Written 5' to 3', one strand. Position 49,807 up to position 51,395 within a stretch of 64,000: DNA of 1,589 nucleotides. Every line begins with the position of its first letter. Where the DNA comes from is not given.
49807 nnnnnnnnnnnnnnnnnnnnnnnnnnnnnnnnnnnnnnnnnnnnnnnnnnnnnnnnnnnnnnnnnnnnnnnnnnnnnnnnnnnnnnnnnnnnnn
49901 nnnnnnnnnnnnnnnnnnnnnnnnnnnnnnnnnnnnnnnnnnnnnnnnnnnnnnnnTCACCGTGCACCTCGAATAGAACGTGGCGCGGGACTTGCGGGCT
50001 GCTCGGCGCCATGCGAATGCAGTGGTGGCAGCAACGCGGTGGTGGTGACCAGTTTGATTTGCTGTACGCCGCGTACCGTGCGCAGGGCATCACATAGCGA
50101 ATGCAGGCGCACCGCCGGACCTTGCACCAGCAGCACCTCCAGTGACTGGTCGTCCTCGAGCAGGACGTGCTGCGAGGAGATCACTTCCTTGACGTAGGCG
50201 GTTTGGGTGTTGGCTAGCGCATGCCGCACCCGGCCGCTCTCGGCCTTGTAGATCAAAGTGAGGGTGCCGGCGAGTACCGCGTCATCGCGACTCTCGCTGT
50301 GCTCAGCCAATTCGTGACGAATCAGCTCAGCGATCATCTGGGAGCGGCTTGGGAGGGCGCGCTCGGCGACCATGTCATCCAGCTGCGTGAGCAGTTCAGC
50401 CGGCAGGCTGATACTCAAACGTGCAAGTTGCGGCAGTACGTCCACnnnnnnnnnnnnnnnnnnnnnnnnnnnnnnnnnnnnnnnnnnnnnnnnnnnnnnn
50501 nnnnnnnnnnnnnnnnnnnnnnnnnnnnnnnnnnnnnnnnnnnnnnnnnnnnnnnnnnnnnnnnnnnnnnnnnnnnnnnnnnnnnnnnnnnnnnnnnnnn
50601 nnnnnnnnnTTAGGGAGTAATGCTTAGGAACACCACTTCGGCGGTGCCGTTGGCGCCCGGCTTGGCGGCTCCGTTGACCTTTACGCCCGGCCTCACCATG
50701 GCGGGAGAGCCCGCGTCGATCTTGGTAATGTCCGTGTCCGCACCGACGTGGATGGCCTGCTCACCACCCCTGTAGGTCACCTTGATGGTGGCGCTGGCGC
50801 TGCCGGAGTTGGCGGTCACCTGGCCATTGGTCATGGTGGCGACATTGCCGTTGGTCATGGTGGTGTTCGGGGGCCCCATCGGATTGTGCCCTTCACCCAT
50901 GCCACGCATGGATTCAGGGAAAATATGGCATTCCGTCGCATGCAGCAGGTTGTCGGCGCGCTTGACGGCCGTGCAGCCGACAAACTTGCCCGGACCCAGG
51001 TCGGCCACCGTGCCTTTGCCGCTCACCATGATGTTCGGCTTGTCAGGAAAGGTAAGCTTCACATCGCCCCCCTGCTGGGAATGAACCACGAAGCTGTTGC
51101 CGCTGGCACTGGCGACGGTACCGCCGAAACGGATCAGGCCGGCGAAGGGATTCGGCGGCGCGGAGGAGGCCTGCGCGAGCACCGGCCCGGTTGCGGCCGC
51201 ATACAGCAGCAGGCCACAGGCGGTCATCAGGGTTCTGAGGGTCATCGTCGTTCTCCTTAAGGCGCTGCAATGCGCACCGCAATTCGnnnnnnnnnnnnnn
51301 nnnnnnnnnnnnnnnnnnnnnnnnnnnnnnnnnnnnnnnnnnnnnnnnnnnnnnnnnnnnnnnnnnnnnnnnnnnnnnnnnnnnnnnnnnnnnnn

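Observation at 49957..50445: NikR-fold regulator that appears to lack the nickel ligands leads the carboxylase operon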

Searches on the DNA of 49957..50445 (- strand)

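Call 27: search_rna_families(sources=[L002, L006, L012, L016, L018, L023, L031, L058, L060, L064, L065, L077], threshold=gathering)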
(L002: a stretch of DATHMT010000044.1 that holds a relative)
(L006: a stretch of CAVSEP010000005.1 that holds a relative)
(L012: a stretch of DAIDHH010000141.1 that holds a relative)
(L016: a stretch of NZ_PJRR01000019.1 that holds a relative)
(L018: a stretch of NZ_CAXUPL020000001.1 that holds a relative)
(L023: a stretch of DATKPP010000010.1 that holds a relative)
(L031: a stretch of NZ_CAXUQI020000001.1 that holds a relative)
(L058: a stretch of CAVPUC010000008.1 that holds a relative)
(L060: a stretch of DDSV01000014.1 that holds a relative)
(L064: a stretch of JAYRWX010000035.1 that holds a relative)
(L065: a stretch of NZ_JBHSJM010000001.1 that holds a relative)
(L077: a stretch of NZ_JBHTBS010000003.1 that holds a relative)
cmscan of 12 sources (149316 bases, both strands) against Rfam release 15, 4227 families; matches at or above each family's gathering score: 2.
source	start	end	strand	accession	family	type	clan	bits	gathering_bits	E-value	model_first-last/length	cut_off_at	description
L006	3015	3130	+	RF00442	Guanidine-I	Cis-reg; riboswitch;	-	89.8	63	1.9e-14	1-107/107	no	Guanidine-I riboswitch aptamer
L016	5516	5602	+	RF00005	tRNA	Gene; tRNA;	CL00001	62.7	29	7.4e-11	1-71/71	no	tRNA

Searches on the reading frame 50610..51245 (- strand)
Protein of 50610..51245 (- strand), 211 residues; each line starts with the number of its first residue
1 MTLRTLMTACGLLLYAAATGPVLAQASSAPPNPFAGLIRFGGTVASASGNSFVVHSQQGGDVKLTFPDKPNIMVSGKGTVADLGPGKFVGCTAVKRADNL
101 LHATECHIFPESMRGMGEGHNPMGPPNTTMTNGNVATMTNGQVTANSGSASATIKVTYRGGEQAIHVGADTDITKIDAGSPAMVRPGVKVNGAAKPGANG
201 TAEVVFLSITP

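Call 3: search_protein_families(library=pfam, proteins=[window:50610-51245:-], max_evalue=0.1)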
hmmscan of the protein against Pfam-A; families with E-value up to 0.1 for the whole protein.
window:50610-51245:- (211 aa): 1 family
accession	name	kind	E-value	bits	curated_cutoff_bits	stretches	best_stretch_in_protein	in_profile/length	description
PF21602.3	GldM_3rd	-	0.075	13.8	25.2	0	127-161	33-69/82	GldM third domain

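Call 4: search_protein_families(library=ncbifam, proteins=[window:50610-51245:-], max_evalue=0.1)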
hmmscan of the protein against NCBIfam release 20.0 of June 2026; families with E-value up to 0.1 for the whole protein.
window:50610-51245:- (211 aa): 0 families
